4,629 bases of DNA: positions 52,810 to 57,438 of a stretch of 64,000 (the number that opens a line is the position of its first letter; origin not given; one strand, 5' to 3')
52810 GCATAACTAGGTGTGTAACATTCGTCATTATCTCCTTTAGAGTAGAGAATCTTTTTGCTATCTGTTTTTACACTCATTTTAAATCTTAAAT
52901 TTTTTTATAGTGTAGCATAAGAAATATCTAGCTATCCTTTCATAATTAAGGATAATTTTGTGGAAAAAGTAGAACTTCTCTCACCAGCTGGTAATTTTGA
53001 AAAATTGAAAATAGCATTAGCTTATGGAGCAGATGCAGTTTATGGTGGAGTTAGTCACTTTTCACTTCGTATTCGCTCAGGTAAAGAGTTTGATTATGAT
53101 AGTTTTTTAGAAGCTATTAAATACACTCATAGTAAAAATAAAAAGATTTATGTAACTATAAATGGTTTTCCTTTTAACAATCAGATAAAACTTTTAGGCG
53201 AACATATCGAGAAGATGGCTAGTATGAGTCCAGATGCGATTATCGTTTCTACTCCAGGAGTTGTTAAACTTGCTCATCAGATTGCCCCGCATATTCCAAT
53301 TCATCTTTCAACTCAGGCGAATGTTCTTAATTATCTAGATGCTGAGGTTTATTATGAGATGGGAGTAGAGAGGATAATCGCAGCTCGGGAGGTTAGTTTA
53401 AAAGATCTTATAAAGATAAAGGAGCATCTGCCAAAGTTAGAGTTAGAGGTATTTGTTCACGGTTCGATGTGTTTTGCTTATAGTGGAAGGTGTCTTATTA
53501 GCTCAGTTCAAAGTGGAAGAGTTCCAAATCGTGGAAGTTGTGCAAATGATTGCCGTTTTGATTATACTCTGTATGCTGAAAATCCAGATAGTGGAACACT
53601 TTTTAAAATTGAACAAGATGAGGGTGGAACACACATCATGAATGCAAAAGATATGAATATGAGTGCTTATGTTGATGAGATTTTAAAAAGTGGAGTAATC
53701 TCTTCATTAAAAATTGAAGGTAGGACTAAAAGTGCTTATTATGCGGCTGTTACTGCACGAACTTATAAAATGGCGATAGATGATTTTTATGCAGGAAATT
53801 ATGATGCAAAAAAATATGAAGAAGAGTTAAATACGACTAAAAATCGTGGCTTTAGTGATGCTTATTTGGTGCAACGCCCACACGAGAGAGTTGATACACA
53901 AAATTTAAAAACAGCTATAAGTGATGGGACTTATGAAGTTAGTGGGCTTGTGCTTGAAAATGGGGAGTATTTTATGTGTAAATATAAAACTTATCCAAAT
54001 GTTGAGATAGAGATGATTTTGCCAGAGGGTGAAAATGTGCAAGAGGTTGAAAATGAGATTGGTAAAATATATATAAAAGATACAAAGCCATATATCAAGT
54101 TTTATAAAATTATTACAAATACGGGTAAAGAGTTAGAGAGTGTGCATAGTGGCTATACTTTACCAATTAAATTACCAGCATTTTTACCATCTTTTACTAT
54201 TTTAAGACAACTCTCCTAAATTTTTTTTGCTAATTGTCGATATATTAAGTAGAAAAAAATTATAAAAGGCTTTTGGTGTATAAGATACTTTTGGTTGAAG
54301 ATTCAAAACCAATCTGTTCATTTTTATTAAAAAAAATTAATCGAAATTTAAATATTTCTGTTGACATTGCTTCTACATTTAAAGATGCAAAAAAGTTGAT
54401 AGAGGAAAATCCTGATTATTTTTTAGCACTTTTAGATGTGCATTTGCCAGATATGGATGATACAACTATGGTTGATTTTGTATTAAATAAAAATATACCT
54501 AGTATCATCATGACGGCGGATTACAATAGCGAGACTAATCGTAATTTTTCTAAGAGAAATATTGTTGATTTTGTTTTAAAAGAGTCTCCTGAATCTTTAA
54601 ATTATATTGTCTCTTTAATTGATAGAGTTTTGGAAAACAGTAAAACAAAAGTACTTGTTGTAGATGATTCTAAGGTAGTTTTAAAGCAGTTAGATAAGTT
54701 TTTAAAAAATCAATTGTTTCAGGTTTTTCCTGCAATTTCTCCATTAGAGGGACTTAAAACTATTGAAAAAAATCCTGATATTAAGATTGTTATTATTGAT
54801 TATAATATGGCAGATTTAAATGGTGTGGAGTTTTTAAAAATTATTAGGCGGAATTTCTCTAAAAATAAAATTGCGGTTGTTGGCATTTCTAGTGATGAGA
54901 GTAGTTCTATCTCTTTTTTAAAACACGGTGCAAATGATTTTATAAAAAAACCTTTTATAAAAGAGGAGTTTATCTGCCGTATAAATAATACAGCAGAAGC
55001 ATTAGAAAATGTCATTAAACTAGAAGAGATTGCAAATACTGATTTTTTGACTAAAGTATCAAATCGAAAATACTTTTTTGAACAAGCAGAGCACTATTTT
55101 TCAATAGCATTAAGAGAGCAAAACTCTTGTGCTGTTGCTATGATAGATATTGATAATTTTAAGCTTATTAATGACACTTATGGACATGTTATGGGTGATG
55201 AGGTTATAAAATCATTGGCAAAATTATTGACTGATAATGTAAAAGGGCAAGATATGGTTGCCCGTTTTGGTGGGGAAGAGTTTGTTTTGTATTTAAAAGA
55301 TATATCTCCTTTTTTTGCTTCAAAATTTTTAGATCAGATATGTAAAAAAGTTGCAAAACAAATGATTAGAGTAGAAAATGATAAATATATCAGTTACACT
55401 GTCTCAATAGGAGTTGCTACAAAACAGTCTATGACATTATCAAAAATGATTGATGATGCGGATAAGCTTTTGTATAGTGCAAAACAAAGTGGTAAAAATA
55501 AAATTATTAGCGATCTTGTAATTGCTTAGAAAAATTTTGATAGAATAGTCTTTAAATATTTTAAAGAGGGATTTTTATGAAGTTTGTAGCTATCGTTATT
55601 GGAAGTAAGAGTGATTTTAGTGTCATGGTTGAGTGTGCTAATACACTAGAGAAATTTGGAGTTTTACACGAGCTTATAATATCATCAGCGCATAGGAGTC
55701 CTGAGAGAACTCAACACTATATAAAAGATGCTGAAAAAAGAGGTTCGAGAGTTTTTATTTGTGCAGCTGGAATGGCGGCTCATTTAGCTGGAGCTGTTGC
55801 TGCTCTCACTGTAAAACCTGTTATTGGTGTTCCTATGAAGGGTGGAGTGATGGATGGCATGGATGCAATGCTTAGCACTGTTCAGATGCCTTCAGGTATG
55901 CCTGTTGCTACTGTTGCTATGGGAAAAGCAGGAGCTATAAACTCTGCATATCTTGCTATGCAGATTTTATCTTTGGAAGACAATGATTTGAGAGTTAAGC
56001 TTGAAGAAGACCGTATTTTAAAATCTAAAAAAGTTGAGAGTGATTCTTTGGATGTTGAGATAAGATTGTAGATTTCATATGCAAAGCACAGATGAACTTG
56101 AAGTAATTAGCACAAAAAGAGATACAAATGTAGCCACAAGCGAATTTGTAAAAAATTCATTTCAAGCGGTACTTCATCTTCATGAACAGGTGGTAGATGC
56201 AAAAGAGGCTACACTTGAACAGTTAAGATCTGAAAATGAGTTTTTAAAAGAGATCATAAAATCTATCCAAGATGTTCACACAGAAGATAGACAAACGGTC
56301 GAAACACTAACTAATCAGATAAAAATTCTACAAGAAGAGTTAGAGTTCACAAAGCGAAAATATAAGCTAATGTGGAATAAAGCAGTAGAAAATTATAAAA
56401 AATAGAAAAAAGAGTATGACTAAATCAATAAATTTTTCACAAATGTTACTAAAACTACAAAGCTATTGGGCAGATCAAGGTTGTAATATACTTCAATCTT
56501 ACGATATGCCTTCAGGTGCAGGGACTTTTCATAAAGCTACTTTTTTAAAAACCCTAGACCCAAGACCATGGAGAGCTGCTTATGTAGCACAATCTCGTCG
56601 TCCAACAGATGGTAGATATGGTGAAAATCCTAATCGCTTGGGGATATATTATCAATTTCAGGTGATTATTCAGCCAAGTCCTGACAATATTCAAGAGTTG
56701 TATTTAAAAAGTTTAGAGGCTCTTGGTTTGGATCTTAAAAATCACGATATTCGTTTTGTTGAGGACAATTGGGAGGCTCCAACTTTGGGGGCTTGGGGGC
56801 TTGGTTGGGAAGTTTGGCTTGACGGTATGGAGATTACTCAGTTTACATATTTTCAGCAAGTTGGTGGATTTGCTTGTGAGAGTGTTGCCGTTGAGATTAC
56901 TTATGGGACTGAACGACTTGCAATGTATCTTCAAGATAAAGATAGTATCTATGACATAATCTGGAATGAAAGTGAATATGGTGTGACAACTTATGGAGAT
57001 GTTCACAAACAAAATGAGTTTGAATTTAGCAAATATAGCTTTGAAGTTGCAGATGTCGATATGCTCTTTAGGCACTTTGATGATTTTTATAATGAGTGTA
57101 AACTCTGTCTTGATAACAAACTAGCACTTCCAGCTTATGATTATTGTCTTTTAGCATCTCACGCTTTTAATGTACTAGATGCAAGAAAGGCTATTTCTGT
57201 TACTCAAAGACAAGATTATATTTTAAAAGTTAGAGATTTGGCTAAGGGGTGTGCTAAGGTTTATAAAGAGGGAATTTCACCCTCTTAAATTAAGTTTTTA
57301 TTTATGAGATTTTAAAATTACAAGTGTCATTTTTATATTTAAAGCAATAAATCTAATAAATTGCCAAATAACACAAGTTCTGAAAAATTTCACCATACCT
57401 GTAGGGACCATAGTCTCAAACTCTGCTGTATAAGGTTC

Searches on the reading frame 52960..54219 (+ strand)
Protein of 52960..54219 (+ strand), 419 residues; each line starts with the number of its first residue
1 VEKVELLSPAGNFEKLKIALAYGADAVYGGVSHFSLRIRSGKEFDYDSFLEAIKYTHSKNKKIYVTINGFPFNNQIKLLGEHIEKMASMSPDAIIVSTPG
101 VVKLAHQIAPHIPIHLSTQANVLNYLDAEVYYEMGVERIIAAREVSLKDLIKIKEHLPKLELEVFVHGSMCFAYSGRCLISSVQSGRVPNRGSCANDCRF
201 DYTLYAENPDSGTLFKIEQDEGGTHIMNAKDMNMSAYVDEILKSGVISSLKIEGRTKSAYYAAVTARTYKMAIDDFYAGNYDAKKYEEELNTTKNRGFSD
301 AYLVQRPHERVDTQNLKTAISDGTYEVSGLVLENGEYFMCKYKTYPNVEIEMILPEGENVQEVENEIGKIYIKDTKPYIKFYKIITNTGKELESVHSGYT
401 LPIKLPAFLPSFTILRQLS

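Call 13: search_protein_families(library=pfam, proteins=[window:52960-54219:+])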
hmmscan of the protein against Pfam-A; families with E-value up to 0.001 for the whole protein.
window:52960-54219:+ (419 aa): 1 family
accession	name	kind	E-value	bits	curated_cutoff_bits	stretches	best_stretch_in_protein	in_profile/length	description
PF01136.24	Peptidase_U32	-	1.4e-79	267.1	22.4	1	79-308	4-232/233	Peptidase family U32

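Call 16: find_related_loci(query=window:52960-54216:+, collection=genome_contigs, flank=10000)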
Query window:52960-54216:+ (419 aa) in genome_contigs; peptide patterns used: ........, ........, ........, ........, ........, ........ (x = any residue, [..] = any of these).
599 stretches matched a pattern (row limit reached: there are more); 569 encode a relative of the query (tblastn E <= 1e-3); the best 80 are kept; 80 distinct loci.
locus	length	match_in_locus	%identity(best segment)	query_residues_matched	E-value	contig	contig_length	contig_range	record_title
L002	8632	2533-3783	87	1-417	0e+0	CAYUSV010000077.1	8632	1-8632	MAG TPA_asm: uncultured Campylobacterales bacterium isolate SRP128015_co1_26 genome assembly, contig: NODE_13749_length_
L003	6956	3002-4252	86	1-417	0e+0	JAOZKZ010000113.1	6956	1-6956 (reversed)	MAG: Campylobacterales bacterium isolate GMC10.concoct.254_sub NODE_13045_length_6956_cov_20.150703, whole genome shotgu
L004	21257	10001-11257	85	1-419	0e+0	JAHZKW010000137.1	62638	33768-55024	MAG: Epsilonproteobacteria bacterium isolate O_S4.2_bin.7 k141_1299704, whole genome shotgun sequence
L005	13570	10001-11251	79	1-417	0e+0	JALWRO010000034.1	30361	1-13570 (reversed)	MAG: Campylobacterales bacterium isolate M2_metabat1_scaf2bin.234 M2_NODE_1188_length_30361_cov_2.395052, whole genome s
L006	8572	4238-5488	79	1-417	0e+0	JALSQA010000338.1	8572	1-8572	MAG: Campylobacterales bacterium isolate 356-284_metabat2_scaf2bin.105 356-284_scaffold_5323_c1, whole genome shotgun se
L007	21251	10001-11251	80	1-417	0e+0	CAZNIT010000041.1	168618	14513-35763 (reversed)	MAG TPA_asm: uncultured Sulfurospirillum sp. isolate binchicken_co219_340 genome assembly, contig: k141_343131, whole ge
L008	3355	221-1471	79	1-417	0e+0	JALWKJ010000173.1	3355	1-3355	MAG: Campylobacterales bacterium isolate M17_metabat1_scaf2bin.163 M17_NODE_43801_length_3355_cov_1.994734, whole genome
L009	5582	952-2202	78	1-417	0e+0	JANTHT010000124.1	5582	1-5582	MAG: Sulfurospirillum sp. isolate bin3007 c_000000002812, whole genome shotgun sequence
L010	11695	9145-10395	78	1-417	0e+0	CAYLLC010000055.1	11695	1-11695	MAG TPA_asm: uncultured Sulfurospirillum sp. isolate SRP163575_co1_347 genome assembly, contig: NODE_12128_length_11695_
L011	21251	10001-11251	70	1-416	0e+0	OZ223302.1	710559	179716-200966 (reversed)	MAG: uncultured Arcobacter sp. isolate 7fb66f34-7b41-4cab-a2d2-b84adad47d9e genome assembly, chromosome: 3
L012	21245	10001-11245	71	3-416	0e+0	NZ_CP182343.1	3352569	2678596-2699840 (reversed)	MAG: Arcobacter sp. isolate Pygsuia-1 chromosome, complete genome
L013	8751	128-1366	72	5-417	0e+0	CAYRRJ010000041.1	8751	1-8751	MAG TPA_asm: uncultured Campylobacterales bacterium isolate binchicken_co36_194 genome assembly, contig: NODE_5689_lengt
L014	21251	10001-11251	70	1-416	0e+0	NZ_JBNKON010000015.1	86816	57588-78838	MAG: Arcobacter sp. isolate G1G2.bin.32.orig k141_1430278, whole genome shotgun sequence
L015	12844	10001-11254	70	1-417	0e+0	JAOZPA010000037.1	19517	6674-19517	MAG: Campylobacterales bacterium isolate GMC4.metabat2.12 GMC4_2725_length_19517_cov_25.851865, whole genome shotgun seq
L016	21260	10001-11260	70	1-419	0e+0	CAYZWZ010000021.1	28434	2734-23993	MAG TPA_asm: uncultured Helicobacter sp. isolate binchicken_co36_91 genome assembly, contig: NODE_977_length_28434_cov_9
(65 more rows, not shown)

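Call 27: search_protein_families(library=pfam, proteins=[L002:1817-2497:+, L003:2318-2968:+, L007:9217-9930:+, L005:9215-9928:+], max_evalue=0.01)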
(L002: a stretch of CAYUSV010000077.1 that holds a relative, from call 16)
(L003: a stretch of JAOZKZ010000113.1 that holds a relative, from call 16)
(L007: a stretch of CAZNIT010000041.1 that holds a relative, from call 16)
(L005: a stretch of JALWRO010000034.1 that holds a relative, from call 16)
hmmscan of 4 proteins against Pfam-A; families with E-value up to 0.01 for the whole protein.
L002:1817-2497:+ (226 aa): 6 families
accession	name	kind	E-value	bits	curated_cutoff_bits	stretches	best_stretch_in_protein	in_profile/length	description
PF18474.7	DUF5614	-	0.00039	20.2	25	1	67-174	7-109/221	Family of unknown function (DUF5614)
PF04344.18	CheZ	-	0.00082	19.7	30.7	1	101-196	68-164/203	Chemotaxis phosphatase, CheZ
PF22905.2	Hydro_N_hd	-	0.0016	18.8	27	1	53-150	74-172/195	Hydrolase N-terminal helical domain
PF19498.4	DUF6033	-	0.0039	17.5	25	1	107-208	9-110/205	Protein of unknown function (DUF6033)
PF12134.13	PRP8_domainIV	-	0.0054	16.8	25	1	91-180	95-187/230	PRP8 domain IV core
PF11081.13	Adeno_L433K_22K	-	0.0093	16.6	19.2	0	48-86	9-47/168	Adenovirus L4-33K/L4-22K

L003:2318-2968:+ (216 aa): 3 families
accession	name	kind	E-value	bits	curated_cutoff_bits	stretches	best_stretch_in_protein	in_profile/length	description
PF04344.18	CheZ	-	6.5e-07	29.9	30.7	1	82-214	61-202/203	Chemotaxis phosphatase, CheZ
PF14479.11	HeLo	-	0.0023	18.2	23.2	1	59-193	66-193/205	Prion-inhibition and propagation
PF08429.16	PLU-1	-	0.0036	17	28.5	1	87-164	230-304/338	PLU-1-like protein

L007:9217-9930:+ (237 aa): 3 families
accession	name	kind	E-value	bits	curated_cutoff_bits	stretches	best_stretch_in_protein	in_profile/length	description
PF04344.18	CheZ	-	8.6e-05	22.9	30.7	1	72-235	39-202/203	Chemotaxis phosphatase, CheZ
PF02617.22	ClpS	-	0.0025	18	23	0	68-91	19-42/80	ATP-dependent Clp protease adaptor protein ClpS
PF11081.13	Adeno_L433K_22K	-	0.0061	17.2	19.2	1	57-97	7-47/168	Adenovirus L4-33K/L4-22K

L005:9215-9928:+ (237 aa): 3 families
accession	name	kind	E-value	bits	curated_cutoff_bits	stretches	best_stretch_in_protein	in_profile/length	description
PF04344.18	CheZ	-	0.00061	20.2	30.7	1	71-235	40-202/203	Chemotaxis phosphatase, CheZ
PF21698.3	Spo16_C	-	0.0013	18.9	27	0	162-183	10-31/43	Spo16 protein, C-terminal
PF02617.22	ClpS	-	0.0015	18.7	23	0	67-95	20-48/80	ATP-dependent Clp protease adaptor protein ClpS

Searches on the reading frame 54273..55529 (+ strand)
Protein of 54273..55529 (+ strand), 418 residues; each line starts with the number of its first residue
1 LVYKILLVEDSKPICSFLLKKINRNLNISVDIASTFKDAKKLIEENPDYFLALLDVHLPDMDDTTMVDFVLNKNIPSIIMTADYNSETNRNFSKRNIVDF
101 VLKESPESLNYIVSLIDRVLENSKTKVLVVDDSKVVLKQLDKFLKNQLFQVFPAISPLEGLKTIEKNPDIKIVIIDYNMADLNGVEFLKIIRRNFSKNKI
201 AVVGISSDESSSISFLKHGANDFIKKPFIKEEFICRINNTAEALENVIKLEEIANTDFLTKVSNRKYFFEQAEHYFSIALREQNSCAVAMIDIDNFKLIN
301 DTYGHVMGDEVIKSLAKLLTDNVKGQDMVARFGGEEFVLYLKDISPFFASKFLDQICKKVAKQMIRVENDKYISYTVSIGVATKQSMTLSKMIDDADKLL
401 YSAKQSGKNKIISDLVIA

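Call 5: search_protein_families(library=pfam, proteins=[window:54273-55529:+])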
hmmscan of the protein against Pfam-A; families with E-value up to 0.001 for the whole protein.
window:54273-55529:+ (418 aa): 2 families
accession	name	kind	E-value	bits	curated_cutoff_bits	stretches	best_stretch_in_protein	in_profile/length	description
PF00990.26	GGDEF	-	1e-41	142.8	23.8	1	254-410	1-161/161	Diguanylate cyclase, GGDEF domain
PF00072.30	Response_reg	-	1.1e-29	103.2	30.2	2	127-237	1-110/111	Response regulator receiver domain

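Call 7: find_encoding_contigs(protein=window:54273-55529:+, flank=10000, max_places=10)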
Protein window:54273-55529:+ (418 aa): no gene with exactly this product is on record in the collection.

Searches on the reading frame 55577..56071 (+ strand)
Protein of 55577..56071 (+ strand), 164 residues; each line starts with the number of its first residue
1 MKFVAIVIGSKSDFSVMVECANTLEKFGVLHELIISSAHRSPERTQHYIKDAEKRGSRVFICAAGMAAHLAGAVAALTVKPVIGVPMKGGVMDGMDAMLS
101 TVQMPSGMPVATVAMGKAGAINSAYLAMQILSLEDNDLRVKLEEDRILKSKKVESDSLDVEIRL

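Call 13: search_protein_families(library=pfam, proteins=[window:55577-56071:+])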
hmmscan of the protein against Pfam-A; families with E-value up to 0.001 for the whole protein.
window:55577-56071:+ (164 aa): 1 family
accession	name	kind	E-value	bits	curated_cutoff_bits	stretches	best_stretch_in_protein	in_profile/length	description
PF00731.26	AIRC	-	1.3e-54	184.2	30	1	4-146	2-142/148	AIR carboxylase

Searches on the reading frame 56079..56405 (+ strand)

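Call 13: search_protein_families(library=pfam, proteins=[window:56079-56405:+])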
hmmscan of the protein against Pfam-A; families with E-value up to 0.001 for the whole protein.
window:56079-56405:+ (108 aa): 1 family
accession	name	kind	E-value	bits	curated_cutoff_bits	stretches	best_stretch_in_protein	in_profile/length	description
PF13118.11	DUF3972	-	1.2e-19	71.5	26.2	1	6-83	47-124/125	Protein of unknown function (DUF3972)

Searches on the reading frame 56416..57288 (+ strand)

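Call 13: search_protein_families(library=pfam, proteins=[window:56416-57288:+])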
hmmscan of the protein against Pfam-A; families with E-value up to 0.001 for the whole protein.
window:56416-57288:+ (290 aa): 1 family
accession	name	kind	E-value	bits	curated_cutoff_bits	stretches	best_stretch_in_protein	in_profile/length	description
PF02091.20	tRNA-synt_2e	-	3.3e-141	469.9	27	1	7-285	1-275/278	Glycyl-tRNA synthetase alpha subunit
